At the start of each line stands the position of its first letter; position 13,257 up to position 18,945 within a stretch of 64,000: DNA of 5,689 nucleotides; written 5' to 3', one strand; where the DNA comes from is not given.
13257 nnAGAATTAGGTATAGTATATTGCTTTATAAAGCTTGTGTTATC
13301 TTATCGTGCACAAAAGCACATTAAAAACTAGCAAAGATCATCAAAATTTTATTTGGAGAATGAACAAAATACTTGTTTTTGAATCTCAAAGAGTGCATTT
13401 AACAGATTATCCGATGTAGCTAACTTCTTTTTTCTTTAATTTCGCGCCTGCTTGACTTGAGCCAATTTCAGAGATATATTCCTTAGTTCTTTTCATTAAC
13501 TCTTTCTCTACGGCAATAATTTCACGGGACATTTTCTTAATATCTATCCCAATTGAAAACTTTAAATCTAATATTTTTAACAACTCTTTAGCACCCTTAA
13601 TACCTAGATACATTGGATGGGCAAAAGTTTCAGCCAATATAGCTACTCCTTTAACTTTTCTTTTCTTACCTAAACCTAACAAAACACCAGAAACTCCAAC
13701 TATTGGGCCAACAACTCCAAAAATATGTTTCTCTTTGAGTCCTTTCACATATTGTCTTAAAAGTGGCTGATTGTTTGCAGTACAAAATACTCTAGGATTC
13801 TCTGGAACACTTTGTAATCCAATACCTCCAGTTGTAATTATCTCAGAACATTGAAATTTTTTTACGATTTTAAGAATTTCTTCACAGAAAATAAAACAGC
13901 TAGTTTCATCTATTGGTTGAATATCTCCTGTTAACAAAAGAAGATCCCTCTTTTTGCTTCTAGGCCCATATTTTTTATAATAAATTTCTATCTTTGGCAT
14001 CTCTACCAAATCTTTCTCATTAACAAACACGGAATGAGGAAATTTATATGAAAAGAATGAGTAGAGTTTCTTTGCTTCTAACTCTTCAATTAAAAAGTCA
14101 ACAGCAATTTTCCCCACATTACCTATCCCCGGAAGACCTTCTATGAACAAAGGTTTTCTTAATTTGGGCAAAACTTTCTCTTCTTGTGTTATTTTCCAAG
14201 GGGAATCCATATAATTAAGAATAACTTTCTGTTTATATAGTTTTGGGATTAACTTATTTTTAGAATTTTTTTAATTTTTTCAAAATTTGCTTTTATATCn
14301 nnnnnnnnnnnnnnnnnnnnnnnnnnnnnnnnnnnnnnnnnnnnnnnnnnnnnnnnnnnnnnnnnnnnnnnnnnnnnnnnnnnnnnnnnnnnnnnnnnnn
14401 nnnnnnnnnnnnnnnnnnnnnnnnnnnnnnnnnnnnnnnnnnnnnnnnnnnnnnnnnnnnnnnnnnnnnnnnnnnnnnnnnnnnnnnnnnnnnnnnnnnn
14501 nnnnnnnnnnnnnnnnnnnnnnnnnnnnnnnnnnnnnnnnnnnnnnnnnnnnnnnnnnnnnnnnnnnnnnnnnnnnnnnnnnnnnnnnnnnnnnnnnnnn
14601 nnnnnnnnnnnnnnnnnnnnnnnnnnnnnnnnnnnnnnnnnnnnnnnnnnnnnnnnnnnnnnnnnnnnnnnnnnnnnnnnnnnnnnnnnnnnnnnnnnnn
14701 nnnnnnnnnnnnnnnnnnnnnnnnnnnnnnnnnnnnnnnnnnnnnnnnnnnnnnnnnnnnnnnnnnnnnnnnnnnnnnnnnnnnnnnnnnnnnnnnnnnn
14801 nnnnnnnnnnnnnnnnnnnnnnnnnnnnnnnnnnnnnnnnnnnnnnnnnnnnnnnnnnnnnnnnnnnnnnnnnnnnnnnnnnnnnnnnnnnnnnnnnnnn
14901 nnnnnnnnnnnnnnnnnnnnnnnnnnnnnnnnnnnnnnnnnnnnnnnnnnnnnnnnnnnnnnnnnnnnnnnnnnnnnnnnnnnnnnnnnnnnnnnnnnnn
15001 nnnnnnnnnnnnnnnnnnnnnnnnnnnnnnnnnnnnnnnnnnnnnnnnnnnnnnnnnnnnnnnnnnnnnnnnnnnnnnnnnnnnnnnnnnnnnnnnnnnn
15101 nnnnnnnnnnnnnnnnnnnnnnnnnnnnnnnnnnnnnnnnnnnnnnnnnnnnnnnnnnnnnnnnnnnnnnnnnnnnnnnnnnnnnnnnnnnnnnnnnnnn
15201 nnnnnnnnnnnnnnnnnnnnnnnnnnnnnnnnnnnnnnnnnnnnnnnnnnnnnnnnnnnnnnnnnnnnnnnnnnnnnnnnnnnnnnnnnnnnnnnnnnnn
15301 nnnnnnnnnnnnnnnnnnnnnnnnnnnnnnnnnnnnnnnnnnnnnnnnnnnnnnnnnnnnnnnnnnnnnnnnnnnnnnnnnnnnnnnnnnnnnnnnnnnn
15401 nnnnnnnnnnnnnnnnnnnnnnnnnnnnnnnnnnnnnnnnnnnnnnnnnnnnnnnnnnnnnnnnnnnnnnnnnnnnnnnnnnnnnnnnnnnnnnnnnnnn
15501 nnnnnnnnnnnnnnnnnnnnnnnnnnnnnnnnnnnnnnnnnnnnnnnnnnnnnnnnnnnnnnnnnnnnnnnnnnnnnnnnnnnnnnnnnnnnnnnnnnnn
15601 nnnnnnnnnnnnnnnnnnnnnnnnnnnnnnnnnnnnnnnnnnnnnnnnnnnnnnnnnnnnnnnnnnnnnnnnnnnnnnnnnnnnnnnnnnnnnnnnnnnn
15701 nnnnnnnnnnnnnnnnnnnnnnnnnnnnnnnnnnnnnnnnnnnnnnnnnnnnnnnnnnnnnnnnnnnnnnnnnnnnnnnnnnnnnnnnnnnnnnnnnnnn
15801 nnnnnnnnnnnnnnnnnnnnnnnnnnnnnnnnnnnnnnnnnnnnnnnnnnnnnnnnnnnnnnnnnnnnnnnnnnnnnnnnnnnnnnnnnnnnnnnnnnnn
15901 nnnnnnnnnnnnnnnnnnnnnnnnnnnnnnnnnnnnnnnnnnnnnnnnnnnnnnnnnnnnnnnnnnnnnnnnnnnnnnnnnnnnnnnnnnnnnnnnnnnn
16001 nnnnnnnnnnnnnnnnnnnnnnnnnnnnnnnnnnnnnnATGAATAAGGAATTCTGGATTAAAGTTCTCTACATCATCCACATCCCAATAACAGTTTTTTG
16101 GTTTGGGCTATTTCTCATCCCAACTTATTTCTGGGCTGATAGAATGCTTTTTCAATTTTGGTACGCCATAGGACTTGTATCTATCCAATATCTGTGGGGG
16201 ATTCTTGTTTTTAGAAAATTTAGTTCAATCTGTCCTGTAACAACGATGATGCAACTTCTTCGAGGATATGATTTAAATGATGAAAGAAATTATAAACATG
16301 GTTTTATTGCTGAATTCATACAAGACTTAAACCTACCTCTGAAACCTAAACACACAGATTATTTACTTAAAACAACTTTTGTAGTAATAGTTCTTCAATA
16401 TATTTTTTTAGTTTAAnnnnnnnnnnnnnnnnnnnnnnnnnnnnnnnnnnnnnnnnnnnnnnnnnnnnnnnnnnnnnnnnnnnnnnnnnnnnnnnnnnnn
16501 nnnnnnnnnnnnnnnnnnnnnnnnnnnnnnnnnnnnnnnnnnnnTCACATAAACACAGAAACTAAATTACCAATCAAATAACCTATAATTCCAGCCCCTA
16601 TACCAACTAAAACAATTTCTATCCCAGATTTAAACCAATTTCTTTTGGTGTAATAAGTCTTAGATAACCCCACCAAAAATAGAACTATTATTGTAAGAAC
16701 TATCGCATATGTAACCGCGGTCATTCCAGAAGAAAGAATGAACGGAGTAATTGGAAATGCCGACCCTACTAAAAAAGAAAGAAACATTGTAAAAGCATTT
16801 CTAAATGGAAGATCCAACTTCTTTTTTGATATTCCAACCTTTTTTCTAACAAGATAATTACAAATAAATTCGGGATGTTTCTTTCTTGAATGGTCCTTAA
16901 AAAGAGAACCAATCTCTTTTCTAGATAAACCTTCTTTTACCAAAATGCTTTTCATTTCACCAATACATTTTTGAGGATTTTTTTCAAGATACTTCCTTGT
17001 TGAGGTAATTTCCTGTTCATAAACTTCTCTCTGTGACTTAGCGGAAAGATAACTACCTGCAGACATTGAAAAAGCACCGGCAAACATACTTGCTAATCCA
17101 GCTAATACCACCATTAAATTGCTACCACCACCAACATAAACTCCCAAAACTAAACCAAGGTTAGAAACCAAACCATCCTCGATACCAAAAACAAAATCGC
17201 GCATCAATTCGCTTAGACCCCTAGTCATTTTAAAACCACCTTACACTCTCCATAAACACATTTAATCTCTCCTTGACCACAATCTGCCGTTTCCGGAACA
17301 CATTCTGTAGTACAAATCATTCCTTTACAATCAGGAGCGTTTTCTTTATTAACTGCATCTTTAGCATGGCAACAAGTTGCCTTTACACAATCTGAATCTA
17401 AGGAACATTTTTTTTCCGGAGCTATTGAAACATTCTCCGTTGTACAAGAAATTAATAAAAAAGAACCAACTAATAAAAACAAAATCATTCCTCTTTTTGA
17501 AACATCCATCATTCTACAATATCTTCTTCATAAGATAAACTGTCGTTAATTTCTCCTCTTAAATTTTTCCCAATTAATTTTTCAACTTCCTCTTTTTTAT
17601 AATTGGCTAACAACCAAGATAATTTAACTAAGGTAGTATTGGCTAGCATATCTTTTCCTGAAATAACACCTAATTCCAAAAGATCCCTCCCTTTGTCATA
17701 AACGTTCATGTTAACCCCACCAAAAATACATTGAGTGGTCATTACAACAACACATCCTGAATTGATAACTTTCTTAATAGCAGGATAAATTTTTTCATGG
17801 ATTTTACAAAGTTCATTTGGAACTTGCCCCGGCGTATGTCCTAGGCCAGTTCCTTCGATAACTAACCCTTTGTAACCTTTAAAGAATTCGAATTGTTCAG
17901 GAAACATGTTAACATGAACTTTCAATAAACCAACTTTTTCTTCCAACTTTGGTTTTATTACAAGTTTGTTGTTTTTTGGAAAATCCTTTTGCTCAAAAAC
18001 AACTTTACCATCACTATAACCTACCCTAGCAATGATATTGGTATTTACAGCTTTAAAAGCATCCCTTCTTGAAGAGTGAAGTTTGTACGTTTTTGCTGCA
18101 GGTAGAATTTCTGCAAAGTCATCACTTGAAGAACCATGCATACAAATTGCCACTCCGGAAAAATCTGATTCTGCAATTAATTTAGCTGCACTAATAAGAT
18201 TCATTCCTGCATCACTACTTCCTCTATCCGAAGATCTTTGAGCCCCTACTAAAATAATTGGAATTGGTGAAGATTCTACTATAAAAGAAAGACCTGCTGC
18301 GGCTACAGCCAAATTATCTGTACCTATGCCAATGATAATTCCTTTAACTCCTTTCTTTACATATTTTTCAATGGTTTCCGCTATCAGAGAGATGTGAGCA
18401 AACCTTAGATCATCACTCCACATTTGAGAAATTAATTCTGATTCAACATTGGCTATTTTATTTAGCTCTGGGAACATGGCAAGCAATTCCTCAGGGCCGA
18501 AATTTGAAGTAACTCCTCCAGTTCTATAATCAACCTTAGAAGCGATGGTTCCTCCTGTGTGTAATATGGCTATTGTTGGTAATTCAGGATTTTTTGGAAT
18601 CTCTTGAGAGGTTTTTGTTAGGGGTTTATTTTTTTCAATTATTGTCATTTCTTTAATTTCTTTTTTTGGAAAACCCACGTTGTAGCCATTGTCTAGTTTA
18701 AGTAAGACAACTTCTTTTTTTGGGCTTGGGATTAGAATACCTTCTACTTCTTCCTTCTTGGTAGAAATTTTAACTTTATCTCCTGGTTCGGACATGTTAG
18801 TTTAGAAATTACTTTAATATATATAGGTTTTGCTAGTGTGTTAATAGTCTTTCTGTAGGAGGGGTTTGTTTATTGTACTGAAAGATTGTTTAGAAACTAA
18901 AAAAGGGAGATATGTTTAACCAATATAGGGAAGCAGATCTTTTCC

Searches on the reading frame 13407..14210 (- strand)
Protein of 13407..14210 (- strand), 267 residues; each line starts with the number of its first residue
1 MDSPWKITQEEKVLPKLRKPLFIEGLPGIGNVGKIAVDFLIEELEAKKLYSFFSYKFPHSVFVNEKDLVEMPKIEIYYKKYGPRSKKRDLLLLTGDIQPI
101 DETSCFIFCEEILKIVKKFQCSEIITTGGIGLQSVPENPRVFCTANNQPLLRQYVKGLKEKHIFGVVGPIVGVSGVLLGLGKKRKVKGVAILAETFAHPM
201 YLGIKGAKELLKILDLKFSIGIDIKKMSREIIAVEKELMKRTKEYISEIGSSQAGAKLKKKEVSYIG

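Call 8: search_protein_families(library=pfam, proteins=[window:13407-14210:-], max_evalue=0.0001)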
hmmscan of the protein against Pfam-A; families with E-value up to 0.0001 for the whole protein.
window:13407-14210:- (267 aa): 1 family
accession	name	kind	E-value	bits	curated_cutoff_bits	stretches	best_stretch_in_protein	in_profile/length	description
PF09754.15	PAC2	-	4.8e-36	125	25.8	1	22-238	1-211/215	PAC2 family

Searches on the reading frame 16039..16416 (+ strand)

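Call 8: search_protein_families(library=pfam, proteins=[window:16039-16416:+], max_evalue=0.0001)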
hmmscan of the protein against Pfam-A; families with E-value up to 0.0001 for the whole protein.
window:16039-16416:+ (125 aa): 1 family
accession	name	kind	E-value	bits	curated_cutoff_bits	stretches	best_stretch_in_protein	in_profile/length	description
PF10861.13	DUF2784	-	7.3e-05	23.2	29.7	1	8-119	5-104/109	Protein of Unknown function (DUF2784)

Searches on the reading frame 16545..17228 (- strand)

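Call 9: search_protein_families(library=pfam, proteins=[window:16545-17228:-], max_evalue=0.0001)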
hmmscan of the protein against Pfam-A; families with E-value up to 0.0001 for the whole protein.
window:16545-17228:- (227 aa): 1 family
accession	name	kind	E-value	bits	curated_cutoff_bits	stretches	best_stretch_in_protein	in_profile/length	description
PF01988.24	VIT1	-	2.3e-58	198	28.1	1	9-220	1-213/214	VIT family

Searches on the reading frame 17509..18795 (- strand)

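Call 9: search_protein_families(library=pfam, proteins=[window:17509-18795:-], max_evalue=0.0001)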
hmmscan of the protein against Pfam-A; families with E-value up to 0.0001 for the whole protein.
window:17509-18795:- (428 aa): 3 families
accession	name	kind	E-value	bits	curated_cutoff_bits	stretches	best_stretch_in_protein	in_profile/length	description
PF00710.25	Asparaginase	-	1e-48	165.9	22.5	1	75-269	2-189/193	Asparaginase, N-terminal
PF17763.6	Asparaginase_C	-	2.6e-27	95.5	34.6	1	287-403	1-108/114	Glutaminase/Asparaginase C-terminal domain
PF18195.6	GatD_N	-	2.7e-14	52.7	25.7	1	3-50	2-51/54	GatD N-terminal domain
